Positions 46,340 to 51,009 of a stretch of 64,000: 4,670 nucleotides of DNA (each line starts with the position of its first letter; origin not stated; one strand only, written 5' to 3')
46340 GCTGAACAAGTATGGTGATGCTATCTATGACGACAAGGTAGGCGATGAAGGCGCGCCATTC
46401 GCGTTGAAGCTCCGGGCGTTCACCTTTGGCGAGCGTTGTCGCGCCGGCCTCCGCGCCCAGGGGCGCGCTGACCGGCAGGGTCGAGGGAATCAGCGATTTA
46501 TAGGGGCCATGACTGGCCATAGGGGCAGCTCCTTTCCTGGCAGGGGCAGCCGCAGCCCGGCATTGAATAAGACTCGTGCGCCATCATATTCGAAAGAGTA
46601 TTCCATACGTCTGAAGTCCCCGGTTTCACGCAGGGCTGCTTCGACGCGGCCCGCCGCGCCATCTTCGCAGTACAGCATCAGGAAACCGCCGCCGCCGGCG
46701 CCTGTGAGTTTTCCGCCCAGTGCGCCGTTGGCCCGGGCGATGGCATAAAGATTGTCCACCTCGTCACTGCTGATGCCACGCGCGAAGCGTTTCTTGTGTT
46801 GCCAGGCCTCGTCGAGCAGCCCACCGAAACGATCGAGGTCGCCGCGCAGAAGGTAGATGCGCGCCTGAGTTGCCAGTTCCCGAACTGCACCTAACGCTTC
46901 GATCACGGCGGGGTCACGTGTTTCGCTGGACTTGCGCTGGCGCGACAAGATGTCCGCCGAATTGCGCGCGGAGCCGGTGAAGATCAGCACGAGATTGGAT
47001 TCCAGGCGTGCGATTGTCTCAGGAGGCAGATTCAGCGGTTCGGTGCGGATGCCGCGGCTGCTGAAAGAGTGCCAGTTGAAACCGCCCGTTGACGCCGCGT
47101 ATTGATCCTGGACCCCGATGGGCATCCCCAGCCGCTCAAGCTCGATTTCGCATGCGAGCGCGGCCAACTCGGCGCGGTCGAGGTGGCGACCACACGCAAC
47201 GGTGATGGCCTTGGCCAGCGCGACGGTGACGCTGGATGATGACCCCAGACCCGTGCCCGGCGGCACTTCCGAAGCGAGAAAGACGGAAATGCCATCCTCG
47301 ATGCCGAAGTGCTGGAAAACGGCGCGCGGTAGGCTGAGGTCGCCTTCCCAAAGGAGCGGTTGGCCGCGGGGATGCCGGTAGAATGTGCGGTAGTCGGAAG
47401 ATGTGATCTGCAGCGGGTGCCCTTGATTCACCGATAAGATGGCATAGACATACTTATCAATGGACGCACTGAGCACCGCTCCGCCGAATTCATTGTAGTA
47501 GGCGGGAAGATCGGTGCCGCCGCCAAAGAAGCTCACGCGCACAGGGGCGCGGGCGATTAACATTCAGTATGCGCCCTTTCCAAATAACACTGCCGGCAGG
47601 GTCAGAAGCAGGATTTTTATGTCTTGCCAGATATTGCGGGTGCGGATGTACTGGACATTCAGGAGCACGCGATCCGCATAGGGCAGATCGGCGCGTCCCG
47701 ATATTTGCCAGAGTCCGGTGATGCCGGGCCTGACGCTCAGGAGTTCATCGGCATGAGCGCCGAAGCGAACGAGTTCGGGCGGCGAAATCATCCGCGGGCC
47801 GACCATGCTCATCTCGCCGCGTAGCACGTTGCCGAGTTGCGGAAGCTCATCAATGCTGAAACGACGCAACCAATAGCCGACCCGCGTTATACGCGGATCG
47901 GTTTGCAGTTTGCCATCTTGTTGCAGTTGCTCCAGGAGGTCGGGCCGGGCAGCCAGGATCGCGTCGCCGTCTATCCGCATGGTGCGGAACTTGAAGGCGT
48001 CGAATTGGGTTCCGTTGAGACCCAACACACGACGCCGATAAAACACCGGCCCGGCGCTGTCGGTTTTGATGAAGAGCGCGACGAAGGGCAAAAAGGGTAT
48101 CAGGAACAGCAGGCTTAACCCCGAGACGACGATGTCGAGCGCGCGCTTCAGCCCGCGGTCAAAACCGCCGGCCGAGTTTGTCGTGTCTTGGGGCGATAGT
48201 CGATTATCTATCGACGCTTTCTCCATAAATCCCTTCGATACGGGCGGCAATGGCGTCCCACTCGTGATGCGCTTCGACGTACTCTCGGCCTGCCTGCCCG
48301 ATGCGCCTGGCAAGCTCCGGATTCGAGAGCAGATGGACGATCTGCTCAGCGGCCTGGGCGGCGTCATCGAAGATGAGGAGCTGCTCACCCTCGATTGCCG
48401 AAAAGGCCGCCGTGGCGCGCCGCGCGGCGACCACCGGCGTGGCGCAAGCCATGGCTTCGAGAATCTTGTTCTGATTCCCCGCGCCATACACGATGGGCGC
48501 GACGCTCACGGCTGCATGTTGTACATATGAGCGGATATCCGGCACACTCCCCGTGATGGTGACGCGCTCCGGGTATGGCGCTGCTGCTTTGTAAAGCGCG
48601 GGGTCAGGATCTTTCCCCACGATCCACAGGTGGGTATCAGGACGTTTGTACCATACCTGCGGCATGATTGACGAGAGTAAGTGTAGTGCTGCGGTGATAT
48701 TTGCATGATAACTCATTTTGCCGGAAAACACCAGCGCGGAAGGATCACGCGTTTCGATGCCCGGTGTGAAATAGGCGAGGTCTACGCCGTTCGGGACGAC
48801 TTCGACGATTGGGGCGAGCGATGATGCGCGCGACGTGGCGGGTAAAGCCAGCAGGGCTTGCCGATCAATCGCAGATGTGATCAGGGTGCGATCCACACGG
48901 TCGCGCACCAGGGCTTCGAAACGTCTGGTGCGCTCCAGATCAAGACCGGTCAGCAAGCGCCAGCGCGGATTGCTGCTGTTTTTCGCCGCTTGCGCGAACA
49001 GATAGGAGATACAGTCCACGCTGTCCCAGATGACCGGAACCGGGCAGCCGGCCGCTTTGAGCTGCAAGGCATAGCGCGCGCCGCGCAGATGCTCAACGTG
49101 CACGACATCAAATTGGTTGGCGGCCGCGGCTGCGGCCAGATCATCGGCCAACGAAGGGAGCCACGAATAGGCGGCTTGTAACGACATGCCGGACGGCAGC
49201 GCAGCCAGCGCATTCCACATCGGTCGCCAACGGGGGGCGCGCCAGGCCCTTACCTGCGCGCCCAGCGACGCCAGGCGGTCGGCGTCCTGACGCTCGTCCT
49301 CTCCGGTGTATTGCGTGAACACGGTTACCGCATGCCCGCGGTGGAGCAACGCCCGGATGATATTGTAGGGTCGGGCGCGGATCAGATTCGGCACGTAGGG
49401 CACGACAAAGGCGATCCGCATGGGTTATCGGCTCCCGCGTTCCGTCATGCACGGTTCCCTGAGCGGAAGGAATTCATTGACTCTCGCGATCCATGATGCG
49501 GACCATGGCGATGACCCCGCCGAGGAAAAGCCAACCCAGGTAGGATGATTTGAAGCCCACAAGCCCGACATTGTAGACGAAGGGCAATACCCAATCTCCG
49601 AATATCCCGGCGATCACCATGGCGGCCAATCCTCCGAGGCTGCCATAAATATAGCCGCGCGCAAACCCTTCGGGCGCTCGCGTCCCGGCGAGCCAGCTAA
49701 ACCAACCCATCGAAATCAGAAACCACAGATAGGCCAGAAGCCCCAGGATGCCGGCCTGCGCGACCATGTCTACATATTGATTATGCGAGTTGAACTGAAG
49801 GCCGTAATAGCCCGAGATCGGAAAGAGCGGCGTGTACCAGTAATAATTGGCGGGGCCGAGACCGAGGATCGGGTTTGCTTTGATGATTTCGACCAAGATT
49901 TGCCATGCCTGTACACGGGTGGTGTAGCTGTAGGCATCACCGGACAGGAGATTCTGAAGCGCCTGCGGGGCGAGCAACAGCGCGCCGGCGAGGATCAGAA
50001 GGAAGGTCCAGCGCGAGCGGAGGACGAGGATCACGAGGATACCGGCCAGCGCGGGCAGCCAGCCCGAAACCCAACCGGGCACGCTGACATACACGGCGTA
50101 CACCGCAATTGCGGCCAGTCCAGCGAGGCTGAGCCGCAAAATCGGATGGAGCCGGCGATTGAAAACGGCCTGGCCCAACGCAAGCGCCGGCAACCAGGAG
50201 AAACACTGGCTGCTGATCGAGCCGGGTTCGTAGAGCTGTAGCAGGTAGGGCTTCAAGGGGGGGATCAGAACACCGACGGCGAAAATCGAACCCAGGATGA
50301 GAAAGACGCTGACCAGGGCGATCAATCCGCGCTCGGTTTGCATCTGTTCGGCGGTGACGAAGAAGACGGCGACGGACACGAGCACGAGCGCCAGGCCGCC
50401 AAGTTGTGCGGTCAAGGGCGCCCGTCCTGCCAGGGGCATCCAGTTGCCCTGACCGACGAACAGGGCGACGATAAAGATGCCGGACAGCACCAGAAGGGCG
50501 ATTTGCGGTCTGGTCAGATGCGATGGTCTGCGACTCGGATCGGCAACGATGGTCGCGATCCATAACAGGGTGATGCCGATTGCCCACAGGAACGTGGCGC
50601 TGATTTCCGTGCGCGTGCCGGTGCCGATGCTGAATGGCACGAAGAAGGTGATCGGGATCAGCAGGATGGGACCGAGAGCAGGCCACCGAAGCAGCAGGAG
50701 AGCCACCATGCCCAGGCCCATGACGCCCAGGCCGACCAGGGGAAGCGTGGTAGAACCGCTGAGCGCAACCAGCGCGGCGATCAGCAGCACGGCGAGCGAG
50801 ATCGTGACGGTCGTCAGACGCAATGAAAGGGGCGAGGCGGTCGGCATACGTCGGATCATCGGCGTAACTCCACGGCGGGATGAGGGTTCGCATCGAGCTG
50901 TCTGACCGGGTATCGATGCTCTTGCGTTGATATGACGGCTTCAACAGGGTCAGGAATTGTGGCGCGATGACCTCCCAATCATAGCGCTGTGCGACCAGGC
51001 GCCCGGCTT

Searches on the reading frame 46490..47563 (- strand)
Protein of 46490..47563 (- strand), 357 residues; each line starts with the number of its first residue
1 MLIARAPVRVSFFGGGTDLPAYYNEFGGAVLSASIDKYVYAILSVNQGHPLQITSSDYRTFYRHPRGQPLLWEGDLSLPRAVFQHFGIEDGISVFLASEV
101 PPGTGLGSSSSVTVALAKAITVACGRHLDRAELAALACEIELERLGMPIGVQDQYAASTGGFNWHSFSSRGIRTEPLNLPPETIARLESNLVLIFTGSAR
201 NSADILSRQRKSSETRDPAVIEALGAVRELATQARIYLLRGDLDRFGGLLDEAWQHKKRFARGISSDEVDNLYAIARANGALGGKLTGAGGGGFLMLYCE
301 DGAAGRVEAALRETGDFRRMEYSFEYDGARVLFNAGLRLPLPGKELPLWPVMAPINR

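Call 42: search_protein_families(library=pfam, proteins=[window:46490-47563:-], max_evalue=0.0001)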
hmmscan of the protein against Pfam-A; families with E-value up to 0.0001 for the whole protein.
window:46490-47563:- (357 aa): 2 families
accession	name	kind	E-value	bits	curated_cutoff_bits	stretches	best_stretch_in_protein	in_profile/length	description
PF00288.32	GHMP_kinases_N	-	1.4e-18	67.3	22.3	1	81-161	9-87/87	GHMP kinases N terminal domain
PF08544.19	GHMP_kinases_C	-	3.7e-14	53.3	21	1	237-315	4-83/85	GHMP kinases C terminal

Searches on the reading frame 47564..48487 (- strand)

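Call 42: search_protein_families(library=pfam, proteins=[window:47564-48487:-], max_evalue=0.0001)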
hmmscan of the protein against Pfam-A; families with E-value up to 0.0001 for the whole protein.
window:47564-48487:- (307 aa): 1 family
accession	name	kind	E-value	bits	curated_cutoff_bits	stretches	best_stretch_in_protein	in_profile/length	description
PF02397.22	Bac_transf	-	4.8e-55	186.3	27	1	114-301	1-178/179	Bacterial sugar transferase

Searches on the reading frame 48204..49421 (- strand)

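Call 42: search_protein_families(library=pfam, proteins=[window:48204-49421:-], max_evalue=0.0001)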
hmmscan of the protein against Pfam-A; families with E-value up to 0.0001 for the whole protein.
window:48204-49421:- (405 aa): 5 families
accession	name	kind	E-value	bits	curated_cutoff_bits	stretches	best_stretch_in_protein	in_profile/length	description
PF13692.12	Glyco_trans_1_4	-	3.9e-25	89.2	27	1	229-367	3-142/142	Glycosyl transferases group 1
PF13524.12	Glyco_trans_1_2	-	1.2e-15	58.2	25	1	267-396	19-143/144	Glycosyl transferase-like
PF00534.26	Glycos_transf_1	-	2.1e-15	57.1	26.4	1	228-380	16-171/172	Glycosyl transferases group 1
PF13579.12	Glyco_trans_4_4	-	1.4e-10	42.2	29.7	1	17-195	6-147/158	Glycosyl transferase 4-like domain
PF13439.12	Glyco_transf_4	-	4.9e-09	36.9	28.5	1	19-216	9-169/170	Glycosyltransferase Family 4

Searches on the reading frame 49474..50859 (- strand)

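Call 42: search_protein_families(library=pfam, proteins=[window:49474-50859:-], max_evalue=0.0001)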
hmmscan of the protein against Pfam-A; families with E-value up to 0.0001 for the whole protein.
window:49474-50859:- (461 aa): 1 family
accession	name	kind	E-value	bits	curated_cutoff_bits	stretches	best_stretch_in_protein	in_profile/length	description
PF04932.20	Wzy_C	-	1.2e-12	48.3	31.7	1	265-378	17-149/149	O-Antigen ligase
